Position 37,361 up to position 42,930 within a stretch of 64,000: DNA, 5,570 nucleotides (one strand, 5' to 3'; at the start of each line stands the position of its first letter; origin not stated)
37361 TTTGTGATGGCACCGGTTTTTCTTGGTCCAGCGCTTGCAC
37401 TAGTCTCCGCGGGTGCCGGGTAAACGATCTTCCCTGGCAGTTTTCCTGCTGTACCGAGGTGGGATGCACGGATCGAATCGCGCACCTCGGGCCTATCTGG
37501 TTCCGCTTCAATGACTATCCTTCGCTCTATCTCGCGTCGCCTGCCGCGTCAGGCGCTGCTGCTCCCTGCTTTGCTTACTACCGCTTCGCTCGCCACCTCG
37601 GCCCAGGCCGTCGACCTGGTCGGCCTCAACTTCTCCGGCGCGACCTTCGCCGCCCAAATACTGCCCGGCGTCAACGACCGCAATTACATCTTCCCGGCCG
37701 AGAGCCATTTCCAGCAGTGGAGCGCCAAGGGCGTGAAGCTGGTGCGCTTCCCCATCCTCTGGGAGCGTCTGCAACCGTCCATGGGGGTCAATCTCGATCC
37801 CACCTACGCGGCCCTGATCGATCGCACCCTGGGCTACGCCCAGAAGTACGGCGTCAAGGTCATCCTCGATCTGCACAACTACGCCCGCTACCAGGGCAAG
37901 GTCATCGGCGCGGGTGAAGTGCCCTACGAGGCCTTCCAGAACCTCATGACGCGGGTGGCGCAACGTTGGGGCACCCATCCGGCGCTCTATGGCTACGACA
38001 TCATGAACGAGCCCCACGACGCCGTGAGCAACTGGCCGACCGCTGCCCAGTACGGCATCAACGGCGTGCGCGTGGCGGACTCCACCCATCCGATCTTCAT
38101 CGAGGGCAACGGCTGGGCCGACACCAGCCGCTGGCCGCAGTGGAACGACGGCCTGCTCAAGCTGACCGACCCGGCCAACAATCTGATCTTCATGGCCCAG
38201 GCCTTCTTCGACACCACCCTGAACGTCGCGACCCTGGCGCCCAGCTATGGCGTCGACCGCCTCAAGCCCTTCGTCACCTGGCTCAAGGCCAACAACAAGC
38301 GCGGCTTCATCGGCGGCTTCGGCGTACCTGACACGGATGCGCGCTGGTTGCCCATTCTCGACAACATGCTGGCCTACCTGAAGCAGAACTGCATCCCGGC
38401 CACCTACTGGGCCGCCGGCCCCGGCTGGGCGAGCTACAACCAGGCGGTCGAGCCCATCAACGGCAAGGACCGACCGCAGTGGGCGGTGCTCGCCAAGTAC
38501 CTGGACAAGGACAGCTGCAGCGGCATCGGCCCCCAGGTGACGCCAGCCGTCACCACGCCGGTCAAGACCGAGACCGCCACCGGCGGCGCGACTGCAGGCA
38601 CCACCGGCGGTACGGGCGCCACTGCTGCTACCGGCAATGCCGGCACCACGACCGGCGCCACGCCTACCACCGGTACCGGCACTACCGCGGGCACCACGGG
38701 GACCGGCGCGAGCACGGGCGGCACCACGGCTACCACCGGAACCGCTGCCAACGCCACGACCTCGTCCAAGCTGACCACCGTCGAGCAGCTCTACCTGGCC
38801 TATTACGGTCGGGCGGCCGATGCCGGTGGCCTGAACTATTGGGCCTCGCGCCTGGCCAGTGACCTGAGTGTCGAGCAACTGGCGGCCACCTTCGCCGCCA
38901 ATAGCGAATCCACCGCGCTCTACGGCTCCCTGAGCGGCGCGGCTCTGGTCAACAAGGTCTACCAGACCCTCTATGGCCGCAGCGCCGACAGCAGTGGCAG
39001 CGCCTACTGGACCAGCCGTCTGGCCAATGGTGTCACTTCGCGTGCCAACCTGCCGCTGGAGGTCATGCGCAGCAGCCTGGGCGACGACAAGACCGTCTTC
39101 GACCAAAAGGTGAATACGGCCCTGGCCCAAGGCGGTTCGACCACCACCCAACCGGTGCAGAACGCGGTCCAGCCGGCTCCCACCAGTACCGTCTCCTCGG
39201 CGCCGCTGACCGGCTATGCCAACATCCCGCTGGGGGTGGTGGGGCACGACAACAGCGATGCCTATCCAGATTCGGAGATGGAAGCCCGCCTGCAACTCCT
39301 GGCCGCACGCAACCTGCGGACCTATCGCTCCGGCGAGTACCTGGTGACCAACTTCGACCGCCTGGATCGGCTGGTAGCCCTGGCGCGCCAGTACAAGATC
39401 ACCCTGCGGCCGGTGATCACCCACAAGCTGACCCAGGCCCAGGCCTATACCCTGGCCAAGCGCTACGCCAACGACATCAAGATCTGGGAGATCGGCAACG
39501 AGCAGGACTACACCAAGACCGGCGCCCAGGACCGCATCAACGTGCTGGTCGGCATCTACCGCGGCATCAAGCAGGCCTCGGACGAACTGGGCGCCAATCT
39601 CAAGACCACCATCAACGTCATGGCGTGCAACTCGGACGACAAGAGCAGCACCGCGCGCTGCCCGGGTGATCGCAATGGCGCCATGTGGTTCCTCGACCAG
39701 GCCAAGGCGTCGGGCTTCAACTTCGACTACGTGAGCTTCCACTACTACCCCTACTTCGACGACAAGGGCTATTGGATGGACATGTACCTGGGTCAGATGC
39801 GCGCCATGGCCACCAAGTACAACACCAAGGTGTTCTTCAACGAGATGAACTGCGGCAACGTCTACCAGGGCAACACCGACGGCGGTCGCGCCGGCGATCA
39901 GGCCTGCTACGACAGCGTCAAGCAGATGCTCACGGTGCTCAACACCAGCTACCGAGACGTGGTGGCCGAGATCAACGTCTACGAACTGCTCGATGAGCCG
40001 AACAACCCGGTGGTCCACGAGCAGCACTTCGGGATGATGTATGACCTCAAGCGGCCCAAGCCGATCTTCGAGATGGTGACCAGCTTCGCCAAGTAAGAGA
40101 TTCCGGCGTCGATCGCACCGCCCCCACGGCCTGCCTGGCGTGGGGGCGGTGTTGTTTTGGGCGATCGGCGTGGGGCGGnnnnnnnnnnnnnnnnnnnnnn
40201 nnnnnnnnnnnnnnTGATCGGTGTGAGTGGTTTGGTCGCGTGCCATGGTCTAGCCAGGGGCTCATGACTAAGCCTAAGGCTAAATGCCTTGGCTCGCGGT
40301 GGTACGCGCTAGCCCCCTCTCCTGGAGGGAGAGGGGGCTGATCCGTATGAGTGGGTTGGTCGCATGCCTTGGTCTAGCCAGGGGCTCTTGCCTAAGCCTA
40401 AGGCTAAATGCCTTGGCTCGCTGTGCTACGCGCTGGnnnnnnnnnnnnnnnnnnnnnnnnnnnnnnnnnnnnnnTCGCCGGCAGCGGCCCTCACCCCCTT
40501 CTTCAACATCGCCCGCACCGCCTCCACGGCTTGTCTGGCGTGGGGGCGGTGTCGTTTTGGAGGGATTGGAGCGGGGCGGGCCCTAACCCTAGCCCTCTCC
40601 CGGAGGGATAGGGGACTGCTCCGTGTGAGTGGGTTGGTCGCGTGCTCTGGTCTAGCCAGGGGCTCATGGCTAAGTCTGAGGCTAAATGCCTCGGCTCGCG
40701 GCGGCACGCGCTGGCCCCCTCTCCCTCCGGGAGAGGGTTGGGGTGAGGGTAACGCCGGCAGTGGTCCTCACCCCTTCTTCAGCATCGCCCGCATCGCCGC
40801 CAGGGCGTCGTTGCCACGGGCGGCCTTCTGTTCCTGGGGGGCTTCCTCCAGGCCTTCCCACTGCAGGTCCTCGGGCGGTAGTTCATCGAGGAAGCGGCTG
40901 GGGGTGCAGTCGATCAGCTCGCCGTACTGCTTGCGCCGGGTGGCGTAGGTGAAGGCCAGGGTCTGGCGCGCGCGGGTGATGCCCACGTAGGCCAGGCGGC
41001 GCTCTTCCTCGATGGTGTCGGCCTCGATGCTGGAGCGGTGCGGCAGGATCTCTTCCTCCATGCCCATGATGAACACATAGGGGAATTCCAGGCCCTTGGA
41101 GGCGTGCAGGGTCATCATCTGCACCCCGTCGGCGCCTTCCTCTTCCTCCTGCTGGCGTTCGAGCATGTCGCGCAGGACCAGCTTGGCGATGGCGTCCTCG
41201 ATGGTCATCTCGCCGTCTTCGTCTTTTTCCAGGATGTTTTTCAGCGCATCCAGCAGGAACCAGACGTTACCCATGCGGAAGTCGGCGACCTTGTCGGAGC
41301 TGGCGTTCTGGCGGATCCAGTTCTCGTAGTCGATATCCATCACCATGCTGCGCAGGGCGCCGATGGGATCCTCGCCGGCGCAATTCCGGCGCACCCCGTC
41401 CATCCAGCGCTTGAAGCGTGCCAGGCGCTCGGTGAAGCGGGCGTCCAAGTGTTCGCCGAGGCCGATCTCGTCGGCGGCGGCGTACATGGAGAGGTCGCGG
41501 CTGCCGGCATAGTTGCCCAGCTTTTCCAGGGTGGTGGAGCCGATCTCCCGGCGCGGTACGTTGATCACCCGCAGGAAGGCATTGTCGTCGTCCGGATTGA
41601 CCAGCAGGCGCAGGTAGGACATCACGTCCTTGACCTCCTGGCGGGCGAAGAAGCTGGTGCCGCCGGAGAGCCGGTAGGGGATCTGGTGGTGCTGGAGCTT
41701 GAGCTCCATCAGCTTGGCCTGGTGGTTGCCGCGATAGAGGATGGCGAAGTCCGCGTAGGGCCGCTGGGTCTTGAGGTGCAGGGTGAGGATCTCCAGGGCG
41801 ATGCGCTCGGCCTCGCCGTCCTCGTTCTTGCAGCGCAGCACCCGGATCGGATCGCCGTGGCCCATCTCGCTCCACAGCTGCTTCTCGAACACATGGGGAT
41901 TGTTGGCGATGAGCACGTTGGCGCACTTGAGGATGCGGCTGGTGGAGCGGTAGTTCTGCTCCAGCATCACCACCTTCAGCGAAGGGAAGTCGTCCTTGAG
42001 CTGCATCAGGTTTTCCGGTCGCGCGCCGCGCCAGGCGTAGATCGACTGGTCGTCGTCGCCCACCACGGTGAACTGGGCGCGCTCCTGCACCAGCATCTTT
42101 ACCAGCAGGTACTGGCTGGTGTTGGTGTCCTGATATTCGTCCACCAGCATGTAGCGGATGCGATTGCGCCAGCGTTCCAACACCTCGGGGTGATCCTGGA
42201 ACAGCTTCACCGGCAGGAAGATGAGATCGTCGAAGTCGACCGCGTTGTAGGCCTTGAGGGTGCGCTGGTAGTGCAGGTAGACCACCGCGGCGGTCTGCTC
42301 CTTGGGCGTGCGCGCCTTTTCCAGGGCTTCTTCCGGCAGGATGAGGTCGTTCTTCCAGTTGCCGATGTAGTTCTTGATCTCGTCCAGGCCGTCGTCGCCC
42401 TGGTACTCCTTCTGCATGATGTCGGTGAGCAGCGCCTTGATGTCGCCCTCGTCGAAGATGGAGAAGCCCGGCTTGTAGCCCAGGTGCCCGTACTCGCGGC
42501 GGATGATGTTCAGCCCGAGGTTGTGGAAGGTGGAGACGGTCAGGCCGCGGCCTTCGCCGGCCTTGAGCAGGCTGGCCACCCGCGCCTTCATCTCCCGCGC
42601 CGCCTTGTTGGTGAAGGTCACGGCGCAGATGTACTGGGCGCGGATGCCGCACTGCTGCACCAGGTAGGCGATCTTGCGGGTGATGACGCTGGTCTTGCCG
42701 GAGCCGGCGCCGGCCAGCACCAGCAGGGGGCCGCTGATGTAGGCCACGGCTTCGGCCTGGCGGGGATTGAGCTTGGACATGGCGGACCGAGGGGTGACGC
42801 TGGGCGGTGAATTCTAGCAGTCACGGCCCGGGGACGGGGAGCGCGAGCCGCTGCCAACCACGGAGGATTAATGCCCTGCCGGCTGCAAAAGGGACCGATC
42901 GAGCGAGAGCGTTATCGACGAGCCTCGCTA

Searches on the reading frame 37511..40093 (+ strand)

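Call 12: search_protein_families(library=pfam, max_evalue=0.001, proteins=[window:37511-40093:+])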
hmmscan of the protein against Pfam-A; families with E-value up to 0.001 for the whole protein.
seq(861 aa): 4 families
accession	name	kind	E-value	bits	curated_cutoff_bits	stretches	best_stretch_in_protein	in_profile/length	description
PF00150.24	Cellulase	-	7.3e-37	127.8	23.5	1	59-303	21-269/272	Cellulase (glycosyl hydrolase family 5)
PF13946.11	DUF4214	-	3.2e-17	62.8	23.2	2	458-521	1-65/72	Domain of unknown function (DUF4214)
PF07745.19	Glyco_hydro_53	-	4e-06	26.5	24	1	719-786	187-249/340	Glycosyl hydrolase family 53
PF14488.12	DUF4434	-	4.2e-06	26.9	30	1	93-171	55-136/283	Domain of unknown function (DUF4434)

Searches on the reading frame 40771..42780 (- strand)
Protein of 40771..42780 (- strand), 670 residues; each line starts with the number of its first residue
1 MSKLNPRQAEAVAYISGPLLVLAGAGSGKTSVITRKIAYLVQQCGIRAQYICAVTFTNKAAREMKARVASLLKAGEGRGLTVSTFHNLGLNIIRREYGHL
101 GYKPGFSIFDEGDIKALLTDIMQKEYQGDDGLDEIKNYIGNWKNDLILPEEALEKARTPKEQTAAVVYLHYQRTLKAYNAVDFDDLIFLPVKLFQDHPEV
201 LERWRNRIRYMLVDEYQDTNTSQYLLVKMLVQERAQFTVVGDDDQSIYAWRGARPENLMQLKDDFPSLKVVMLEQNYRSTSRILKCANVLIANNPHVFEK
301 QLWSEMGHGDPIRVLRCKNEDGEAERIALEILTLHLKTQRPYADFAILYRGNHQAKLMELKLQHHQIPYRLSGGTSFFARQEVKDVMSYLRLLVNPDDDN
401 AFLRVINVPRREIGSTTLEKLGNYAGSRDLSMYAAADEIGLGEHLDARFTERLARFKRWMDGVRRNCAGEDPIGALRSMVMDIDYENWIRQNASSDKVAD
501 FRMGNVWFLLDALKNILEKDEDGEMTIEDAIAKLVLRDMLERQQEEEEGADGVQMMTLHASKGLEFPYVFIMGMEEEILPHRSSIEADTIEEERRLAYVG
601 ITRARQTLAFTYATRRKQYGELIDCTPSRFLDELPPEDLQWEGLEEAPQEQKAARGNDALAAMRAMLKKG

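Call 12: search_protein_families(library=pfam, max_evalue=0.001, proteins=[window:40771-42780:-])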
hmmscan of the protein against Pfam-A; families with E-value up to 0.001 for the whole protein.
seq(670 aa): 6 families
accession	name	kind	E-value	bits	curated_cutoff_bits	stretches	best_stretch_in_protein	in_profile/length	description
PF00580.27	UvrD-helicase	-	6.1e-91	305.3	23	1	4-266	1-271/271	UvrD/REP helicase N-terminal domain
PF13361.12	UvrD_C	-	1.5e-73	248.7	25.6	1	271-613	1-348/350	UvrD-like helicase C-terminal domain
PF13245.12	AAA_19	-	6e-23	81.9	25.1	1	8-249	1-132/134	AAA domain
PF13538.12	UvrD_C_2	-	7.3e-08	32.6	27.4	1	555-608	4-49/52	UvrD-like helicase C-terminal domain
PF13604.12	AAA_30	-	6e-07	29.8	27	0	3-68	1-66/191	AAA domain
PF01443.25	Viral_helicase1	-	3.1e-05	24.3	21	0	542-610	166-226/228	Viral superfamily 1 RNA helicase core domain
